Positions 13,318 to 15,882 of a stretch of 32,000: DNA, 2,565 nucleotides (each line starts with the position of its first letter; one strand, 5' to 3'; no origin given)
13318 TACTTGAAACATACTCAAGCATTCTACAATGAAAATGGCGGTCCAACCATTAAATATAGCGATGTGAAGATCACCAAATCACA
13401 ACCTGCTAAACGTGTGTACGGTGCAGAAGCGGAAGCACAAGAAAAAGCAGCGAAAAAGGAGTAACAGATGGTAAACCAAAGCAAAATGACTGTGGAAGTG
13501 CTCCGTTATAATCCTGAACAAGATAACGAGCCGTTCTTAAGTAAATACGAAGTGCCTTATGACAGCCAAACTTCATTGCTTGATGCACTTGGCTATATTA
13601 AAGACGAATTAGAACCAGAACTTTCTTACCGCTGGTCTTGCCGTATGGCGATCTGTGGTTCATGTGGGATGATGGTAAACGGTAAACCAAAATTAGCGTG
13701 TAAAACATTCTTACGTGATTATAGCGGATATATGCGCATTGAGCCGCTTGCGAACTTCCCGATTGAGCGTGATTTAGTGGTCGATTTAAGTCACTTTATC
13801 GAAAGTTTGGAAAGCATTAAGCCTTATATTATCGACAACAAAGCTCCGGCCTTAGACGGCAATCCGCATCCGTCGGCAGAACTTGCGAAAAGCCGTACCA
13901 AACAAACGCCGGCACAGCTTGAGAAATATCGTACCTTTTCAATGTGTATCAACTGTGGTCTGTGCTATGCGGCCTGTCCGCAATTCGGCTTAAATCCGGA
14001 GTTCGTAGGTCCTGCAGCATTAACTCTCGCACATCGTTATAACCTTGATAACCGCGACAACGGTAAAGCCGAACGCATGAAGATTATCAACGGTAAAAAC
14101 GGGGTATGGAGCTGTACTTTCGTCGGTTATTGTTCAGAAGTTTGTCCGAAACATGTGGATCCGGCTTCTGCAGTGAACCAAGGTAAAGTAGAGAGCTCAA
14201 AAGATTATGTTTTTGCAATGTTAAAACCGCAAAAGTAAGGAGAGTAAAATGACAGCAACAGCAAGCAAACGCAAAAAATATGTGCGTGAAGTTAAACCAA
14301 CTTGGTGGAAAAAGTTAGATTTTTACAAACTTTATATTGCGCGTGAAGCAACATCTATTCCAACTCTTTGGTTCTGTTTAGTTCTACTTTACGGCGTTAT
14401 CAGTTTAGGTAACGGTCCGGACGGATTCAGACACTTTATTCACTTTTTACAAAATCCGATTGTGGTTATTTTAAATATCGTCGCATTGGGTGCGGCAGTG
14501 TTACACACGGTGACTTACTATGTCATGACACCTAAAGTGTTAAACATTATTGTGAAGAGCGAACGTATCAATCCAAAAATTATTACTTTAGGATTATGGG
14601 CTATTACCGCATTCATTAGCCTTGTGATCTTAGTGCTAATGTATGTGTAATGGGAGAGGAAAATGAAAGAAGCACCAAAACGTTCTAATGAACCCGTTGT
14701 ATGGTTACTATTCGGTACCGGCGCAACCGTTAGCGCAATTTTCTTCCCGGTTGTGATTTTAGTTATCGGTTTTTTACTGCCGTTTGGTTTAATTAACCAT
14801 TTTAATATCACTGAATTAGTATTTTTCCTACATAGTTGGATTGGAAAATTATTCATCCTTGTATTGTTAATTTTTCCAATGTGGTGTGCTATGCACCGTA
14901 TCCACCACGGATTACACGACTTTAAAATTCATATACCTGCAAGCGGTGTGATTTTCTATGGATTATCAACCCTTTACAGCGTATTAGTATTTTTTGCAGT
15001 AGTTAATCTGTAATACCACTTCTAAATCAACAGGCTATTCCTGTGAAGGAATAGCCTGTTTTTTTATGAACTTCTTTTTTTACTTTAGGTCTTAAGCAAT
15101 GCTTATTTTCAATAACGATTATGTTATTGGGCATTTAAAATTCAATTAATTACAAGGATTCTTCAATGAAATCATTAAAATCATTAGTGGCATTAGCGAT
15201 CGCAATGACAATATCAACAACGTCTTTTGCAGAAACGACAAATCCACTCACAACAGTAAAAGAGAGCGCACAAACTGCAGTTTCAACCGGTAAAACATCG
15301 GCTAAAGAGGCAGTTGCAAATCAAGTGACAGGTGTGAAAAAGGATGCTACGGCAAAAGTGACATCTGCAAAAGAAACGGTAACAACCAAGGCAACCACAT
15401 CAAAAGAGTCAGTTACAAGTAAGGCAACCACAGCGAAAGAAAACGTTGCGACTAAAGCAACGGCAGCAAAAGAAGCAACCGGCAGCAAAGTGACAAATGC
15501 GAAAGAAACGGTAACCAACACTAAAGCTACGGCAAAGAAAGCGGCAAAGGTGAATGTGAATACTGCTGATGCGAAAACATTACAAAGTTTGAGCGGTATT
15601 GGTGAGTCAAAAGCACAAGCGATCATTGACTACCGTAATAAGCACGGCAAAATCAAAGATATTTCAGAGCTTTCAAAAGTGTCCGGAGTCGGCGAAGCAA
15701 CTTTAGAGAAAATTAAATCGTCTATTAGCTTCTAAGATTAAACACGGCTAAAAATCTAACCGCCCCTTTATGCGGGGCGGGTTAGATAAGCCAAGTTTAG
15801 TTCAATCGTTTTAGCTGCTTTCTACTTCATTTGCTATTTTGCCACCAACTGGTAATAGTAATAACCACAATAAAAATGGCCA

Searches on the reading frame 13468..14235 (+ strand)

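Call 66: search_protein_families(library=pfam, proteins=[window:13468-14235:+], max_evalue=0.0001)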
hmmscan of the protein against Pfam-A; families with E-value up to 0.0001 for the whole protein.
window:13468-14235:+ (256 aa): 8 families
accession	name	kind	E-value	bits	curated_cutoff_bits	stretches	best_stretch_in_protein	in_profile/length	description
PF13085.11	Fer2_3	-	2.4e-35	121.2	27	1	9-111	2-106/107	2Fe-2S iron-sulfur cluster binding domain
PF13237.11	Fer4_10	-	2.5e-12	47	25.5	1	155-227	4-53/53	4Fe-4S dicluster domain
PF13183.11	Fer4_8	-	2.9e-11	44.2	27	1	158-230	3-68/68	4Fe-4S dicluster domain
PF13534.11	Fer4_17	-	3.9e-09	37.3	22.2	1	160-231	2-61/61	4Fe-4S dicluster domain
PF13187.11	Fer4_9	-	9e-08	32.5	27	0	146-172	23-49/52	4Fe-4S dicluster domain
PF12838.12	Fer4_7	-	3.2e-07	31.2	27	1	160-229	2-51/52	4Fe-4S dicluster domain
PF13484.11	Fer4_16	-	5.9e-06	27.4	30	1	160-228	2-65/66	4Fe-4S double cluster binding domain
PF13746.11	Fer4_18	-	6.2e-05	23.6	27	0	199-231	44-76/114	4Fe-4S dicluster domain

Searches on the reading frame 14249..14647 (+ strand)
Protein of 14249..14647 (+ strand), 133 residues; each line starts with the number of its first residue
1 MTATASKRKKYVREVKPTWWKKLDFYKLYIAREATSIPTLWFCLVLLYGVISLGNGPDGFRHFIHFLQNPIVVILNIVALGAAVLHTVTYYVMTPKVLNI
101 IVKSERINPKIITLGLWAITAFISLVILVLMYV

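Call 66: search_protein_families(library=pfam, proteins=[window:14249-14647:+], max_evalue=0.0001)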
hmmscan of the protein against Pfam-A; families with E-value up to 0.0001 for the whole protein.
window:14249-14647:+ (133 aa): 1 family
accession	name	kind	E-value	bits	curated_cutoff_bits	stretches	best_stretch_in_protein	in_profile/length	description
PF02300.22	Fumarate_red_C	-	1.6e-48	164.4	24.2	1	6-131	1-126/127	Fumarate reductase subunit C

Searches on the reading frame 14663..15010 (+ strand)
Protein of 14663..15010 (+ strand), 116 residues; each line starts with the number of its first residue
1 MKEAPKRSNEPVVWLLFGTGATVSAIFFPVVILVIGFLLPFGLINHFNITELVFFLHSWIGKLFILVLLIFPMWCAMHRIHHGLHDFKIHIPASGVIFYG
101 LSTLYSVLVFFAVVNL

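Call 66: search_protein_families(library=pfam, proteins=[window:14663-15010:+], max_evalue=0.0001)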
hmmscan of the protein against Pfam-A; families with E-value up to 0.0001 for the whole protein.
window:14663-15010:+ (116 aa): 1 family
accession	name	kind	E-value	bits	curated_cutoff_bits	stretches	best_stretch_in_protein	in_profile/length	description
PF02313.22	Fumarate_red_D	-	1.7e-39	135.1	25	1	5-114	2-114/114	Fumarate reductase subunit D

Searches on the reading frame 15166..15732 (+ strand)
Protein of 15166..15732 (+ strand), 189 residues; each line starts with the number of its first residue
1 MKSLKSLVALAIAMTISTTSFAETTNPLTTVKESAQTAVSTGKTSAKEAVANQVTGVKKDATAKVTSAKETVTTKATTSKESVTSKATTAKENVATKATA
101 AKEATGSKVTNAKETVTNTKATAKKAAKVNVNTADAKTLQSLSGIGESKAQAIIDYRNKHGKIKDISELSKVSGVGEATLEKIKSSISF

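Call 66: search_protein_families(library=pfam, proteins=[window:15166-15732:+], max_evalue=0.0001)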
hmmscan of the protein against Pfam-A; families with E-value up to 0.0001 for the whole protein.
window:15166-15732:+ (189 aa): 5 families
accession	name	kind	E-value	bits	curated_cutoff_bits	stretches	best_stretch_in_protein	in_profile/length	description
PF12836.13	HHH_3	-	1.9e-21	76.4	27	1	125-187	2-64/65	Helix-hairpin-helix motif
PF00633.29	HHH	-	6.2e-12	45.2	24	1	130-156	4-30/30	Helix-hairpin-helix motif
PF14520.12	HHH_5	-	3.7e-07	30.9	27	0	133-155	31-53/57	Helix-hairpin-helix domain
PF01442.23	Apolipoprotein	-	2.1e-06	28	90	1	22-116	91-185/190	Apolipoprotein A1/A4/E domain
PF03934.19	T2SSK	-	4.2e-06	27.5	24.2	1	129-177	1-52/63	Type II secretion system (T2SS), protein K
